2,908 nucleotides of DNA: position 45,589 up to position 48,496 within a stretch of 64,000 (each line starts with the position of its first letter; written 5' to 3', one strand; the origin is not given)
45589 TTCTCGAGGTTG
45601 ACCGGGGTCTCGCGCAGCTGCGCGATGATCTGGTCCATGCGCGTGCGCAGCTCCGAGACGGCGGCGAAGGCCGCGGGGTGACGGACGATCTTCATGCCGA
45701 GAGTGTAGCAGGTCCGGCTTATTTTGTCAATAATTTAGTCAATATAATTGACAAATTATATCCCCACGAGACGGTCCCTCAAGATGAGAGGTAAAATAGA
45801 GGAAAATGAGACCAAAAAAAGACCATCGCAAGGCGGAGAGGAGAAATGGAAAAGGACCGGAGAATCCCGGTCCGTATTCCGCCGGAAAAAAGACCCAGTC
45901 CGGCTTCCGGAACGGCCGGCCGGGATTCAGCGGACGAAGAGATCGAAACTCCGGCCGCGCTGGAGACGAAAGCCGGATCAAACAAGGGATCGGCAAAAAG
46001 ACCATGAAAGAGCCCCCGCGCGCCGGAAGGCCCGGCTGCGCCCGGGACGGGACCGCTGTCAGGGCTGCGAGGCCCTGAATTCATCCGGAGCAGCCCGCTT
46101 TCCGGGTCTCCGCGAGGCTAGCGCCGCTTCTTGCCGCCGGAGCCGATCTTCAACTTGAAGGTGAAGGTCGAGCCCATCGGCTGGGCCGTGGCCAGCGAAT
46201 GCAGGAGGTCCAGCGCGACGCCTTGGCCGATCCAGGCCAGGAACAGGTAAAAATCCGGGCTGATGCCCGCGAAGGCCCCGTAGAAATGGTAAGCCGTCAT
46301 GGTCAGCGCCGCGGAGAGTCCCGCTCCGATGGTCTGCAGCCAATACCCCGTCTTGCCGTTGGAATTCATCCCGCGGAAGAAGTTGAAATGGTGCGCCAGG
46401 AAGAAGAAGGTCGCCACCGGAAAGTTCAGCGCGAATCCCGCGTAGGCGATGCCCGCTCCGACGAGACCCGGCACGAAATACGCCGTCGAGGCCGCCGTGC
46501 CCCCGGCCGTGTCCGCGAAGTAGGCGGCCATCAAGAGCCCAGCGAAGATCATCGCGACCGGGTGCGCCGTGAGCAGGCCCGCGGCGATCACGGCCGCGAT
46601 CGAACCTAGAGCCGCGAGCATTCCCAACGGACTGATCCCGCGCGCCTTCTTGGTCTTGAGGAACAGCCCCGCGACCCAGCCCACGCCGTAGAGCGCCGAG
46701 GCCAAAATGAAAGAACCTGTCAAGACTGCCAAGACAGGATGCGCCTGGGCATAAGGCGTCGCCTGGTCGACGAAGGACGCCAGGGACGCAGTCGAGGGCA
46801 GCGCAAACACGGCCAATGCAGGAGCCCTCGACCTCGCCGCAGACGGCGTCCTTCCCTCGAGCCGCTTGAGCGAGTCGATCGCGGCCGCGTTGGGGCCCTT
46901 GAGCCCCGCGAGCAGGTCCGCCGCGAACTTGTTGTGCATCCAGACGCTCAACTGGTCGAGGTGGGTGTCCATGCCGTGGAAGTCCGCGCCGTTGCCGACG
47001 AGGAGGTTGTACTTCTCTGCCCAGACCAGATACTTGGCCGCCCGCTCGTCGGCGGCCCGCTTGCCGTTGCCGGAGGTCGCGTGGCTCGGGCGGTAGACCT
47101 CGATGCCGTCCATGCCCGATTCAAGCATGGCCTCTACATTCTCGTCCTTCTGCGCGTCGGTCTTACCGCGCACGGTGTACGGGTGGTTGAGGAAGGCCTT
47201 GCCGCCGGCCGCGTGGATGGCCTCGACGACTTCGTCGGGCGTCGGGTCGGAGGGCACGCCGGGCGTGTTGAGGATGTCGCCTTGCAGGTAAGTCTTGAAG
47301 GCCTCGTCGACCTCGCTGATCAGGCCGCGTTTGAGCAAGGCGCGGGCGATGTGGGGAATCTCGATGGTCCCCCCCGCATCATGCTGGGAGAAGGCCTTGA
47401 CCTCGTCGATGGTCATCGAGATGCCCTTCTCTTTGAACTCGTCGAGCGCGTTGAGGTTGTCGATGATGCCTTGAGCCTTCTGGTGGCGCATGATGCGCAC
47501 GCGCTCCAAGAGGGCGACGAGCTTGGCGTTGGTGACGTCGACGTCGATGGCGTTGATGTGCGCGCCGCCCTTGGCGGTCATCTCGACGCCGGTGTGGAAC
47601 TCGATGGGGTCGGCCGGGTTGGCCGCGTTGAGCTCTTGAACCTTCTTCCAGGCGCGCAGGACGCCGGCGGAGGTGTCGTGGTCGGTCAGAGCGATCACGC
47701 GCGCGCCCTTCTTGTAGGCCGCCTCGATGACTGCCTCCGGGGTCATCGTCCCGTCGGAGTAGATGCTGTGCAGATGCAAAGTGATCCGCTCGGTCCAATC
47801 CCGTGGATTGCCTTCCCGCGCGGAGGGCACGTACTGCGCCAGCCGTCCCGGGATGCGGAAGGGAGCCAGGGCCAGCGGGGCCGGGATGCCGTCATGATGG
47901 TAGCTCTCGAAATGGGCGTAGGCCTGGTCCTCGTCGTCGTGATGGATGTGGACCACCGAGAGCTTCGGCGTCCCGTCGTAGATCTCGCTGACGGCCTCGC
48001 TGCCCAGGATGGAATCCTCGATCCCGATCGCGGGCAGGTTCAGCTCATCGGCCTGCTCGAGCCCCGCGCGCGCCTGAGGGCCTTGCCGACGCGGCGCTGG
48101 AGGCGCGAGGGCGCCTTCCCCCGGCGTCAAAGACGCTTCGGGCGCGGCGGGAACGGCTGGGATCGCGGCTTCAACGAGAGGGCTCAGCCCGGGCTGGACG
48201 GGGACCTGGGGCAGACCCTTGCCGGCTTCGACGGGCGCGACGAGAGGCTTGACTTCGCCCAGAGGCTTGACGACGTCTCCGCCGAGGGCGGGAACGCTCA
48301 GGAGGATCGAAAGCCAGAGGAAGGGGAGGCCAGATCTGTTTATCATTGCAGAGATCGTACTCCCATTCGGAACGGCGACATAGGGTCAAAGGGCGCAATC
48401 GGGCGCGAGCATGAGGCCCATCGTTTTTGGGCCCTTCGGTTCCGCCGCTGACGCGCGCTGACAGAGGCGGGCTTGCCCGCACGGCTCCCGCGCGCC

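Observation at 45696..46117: Low-GC, purine-rich ~400-bp island with an 8-bp inverted-repeat operator and a perfect 7-bp hairpin, next to an orphan Phd/YefM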

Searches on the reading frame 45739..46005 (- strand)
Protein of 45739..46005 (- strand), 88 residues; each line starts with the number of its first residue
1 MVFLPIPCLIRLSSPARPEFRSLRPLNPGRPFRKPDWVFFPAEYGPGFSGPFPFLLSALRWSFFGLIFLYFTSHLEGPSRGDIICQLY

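Call 7: search_protein_families(library=pfam, proteins=[window:45739-46005:-], max_evalue=1)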
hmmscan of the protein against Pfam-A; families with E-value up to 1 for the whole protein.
window:45739-46005:- (88 aa): 0 families

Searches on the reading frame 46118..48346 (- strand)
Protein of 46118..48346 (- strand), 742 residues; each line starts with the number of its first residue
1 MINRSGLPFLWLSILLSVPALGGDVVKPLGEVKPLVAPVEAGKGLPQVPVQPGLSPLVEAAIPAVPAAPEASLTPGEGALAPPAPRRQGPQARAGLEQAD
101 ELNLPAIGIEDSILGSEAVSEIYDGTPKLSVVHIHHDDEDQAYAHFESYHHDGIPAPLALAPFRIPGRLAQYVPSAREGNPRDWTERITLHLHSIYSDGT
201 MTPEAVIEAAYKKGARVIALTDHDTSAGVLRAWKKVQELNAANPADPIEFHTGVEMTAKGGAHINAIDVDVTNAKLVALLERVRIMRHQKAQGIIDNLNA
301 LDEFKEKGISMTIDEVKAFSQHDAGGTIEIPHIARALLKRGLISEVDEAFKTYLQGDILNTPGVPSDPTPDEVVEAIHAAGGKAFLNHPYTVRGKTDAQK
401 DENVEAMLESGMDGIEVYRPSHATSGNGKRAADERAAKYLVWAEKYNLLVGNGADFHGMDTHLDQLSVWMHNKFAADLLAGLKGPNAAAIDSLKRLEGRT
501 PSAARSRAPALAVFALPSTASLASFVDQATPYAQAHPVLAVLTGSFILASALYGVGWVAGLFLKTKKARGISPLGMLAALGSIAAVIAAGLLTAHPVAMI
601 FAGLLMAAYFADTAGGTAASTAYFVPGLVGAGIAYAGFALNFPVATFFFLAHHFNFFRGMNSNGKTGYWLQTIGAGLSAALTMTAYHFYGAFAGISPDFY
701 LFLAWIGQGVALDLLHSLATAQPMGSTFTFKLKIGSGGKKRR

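Call 7: search_protein_families(library=pfam, proteins=[window:46118-48346:-], max_evalue=1)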
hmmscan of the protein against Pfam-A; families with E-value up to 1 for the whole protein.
window:46118-48346:- (742 aa): 1 family
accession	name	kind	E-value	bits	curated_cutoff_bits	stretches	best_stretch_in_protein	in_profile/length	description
PF02811.25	PHP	-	7e-11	43.2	26.4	1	190-263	2-68/164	PHP domain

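Call 12: find_related_loci(query=window:46118-48346:-, collection=genome_contigs, flank=4000)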
Query window:46118-48346:- (742 aa) in genome_contigs; peptide patterns used: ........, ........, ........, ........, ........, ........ (x = any residue, [..] = any of these).
122 stretches matched a pattern, but none encodes a relative of the query by tblastn (E <= 1e-3).

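Call 15: find_homologous_proteins(query=window:46118-48346:-)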
Query window:46118-48346:- (742 aa): 30 proteins with E <= 0.001 among 8000 candidates.
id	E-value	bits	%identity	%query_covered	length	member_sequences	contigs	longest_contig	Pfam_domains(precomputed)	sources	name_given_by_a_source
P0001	0.0e+0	1659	100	100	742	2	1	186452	PF02811.27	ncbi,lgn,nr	ncbi:MAG: PHP domain-containing protein [Elusimicrobia bacterium]|nr:PHP domain-containing protein [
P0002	3.6e-201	688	65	65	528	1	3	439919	PF02811.27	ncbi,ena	-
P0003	3.5e-200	685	62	73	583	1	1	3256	PF02811.27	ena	-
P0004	2.7e-187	642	59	71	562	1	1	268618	PF02811.27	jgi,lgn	jgi:hypothetical protein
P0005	1.9e-178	613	58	68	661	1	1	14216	PF02811.27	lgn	-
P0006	1.5e-135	471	55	54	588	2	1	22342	PF02811.27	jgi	jgi:predicted metal-dependent phosphoesterase TrpH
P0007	4.4e-135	470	52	64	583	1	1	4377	PF02811.27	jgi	jgi:predicted metal-dependent phosphoesterase TrpH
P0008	2.9e-123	431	53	55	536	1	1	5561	PF02811.27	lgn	-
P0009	2.4e-114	401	52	50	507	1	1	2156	PF02811.27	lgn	-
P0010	3.1e-114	401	53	53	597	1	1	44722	PF02811.27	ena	-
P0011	6.1e-114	400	52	50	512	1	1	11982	PF02811.27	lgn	-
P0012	1.7e-109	385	53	48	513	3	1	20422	PF02811.27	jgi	-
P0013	1.5e-107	379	52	51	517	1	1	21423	PF02811.27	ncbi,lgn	-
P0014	1.7e-107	379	56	43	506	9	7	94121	PF02811.27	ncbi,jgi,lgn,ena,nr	ncbi:MAG TPA: hypothetical protein DCZ01_02285 [Elusimicrobia bacterium]|nr:hypothetical protein [El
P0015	6.0e-104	367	51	50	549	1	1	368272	PF02811.27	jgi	jgi:predicted metal-dependent phosphoesterase TrpH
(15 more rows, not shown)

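Call 16: find_encoding_contigs(protein=P0002, flank=5000, max_places=3)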
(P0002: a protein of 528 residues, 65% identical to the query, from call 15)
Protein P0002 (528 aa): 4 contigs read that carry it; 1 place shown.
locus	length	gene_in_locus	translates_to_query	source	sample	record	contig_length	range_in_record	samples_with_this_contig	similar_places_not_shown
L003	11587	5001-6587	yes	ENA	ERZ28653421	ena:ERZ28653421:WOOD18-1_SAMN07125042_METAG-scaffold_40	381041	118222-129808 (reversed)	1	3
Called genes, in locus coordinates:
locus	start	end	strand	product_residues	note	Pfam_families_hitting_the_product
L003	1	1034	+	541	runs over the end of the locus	-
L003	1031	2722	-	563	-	PF07969:Amidohydro_3, PF01979:Amidohydro_1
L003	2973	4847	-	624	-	PF07690:MFS_1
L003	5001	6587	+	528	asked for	PF02811:PHP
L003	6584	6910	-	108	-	-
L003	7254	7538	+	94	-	PF02604:PhdYeFM_antitox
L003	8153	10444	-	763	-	PF00890:FAD_binding_2, PF01266:DAO, PF03486:HI0933_like (faint), PF07992:Pyr_redox_2, PF13450:NAD_binding_8 (weak), PF16350:FAO_M, PF01571:GCV_T, PF08669:GCV_T_C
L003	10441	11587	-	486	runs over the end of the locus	PF00324:AA_permease, PF13520:AA_permease_2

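Call 17: find_encoding_contigs(protein=P0004, flank=5000, max_places=3)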
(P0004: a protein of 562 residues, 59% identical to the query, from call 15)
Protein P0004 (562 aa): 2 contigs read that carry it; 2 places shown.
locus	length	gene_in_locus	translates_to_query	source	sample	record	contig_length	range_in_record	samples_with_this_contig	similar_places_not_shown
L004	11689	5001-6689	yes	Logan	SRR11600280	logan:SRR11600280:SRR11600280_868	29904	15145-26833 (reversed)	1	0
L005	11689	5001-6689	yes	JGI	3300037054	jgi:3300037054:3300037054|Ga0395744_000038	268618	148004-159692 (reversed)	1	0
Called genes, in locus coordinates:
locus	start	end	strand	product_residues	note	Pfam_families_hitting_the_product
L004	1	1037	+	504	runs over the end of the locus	-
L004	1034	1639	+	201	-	-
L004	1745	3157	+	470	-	PF01619:Pro_dh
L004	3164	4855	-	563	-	PF07969:Amidohydro_3, PF01979:Amidohydro_1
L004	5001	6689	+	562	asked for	PF02811:PHP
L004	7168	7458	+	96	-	PF02604:PhdYeFM_antitox (weak)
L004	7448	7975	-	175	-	PF18967:PycTM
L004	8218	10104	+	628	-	-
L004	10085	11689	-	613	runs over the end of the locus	-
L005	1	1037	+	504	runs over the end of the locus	-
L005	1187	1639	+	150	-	-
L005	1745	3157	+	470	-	PF01619:Pro_dh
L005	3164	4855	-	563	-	PF07969:Amidohydro_3, PF01979:Amidohydro_1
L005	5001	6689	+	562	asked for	PF02811:PHP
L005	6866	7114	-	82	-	-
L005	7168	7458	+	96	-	PF02604:PhdYeFM_antitox (weak)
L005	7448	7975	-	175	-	PF18967:PycTM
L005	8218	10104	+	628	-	-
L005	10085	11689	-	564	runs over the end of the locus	-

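Call 18: find_encoding_contigs(protein=P0005, flank=5000, max_places=3)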
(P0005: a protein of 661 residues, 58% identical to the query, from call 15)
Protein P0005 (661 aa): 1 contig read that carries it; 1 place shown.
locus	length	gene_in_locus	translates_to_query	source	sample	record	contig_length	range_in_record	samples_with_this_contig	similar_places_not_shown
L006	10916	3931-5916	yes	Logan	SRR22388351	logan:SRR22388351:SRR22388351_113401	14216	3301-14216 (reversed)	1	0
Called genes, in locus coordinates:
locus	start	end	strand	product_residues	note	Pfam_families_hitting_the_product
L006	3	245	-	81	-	?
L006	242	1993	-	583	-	PF02655:ATP-grasp_3 (weak), PF18603:LAL_C2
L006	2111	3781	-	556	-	PF07969:Amidohydro_3, PF01979:Amidohydro_1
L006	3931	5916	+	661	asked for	PF02811:PHP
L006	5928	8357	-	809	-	PF00890:FAD_binding_2, PF01266:DAO, PF07992:Pyr_redox_2 (faint), PF13450:NAD_binding_8 (weak), PF16350:FAO_M, PF01571:GCV_T, PF08669:GCV_T_C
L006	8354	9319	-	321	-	PF01633:Choline_kinase, PF01636:APH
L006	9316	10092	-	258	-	PF00459:Inositol_P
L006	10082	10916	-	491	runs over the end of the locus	PF13520:AA_permease_2, PF00324:AA_permease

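Call 65: search_protein_families(library=pfam, proteins=[L003:6584-6910:-, L005:7448-7975:-], max_evalue=0.01)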
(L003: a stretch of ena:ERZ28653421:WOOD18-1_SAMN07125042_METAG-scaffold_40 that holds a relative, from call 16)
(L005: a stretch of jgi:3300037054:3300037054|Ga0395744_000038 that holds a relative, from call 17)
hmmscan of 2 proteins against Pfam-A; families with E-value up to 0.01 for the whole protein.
L003:6584-6910:- (108 aa): 0 families

L005:7448-7975:- (175 aa): 1 family
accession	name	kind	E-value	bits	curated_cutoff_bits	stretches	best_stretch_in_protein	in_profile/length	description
PF18967.5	PycTM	-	0.0073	17.1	27.2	0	59-164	15-107/107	Pycsar effector protein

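Call 74: search_protein_families(library=padloc, proteins=[window:46118-48346:-, L005:7448-7975:-, L003:6584-6910:-], max_evalue=0.01)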
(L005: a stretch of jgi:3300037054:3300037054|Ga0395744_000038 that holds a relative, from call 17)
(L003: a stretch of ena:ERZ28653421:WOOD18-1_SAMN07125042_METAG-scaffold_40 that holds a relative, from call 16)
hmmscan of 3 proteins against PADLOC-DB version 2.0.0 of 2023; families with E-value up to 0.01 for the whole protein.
window:46118-48346:- (742 aa): 0 families

L005:7448-7975:- (175 aa): 5 families
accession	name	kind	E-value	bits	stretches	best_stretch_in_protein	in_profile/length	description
PDLC02364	PycTM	-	1e-10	40.2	1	11-169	5-147/160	-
PDLC00691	Effector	-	4.4e-09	34.5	1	59-171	58-164/176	2TM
PDLC00668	Effector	-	5.9e-09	34.1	1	18-165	17-167/184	2TM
PDLC02363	PycTM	-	1.3e-07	29.6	1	12-169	6-147/154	-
PDLC02365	PycTM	-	0.00023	19.5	1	17-161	7-148/165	-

L003:6584-6910:- (108 aa): 0 families

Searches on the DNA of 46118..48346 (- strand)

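Call 66: search_rna_families(sources=[L003, L005, L011, L019, L020], threshold=gathering)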
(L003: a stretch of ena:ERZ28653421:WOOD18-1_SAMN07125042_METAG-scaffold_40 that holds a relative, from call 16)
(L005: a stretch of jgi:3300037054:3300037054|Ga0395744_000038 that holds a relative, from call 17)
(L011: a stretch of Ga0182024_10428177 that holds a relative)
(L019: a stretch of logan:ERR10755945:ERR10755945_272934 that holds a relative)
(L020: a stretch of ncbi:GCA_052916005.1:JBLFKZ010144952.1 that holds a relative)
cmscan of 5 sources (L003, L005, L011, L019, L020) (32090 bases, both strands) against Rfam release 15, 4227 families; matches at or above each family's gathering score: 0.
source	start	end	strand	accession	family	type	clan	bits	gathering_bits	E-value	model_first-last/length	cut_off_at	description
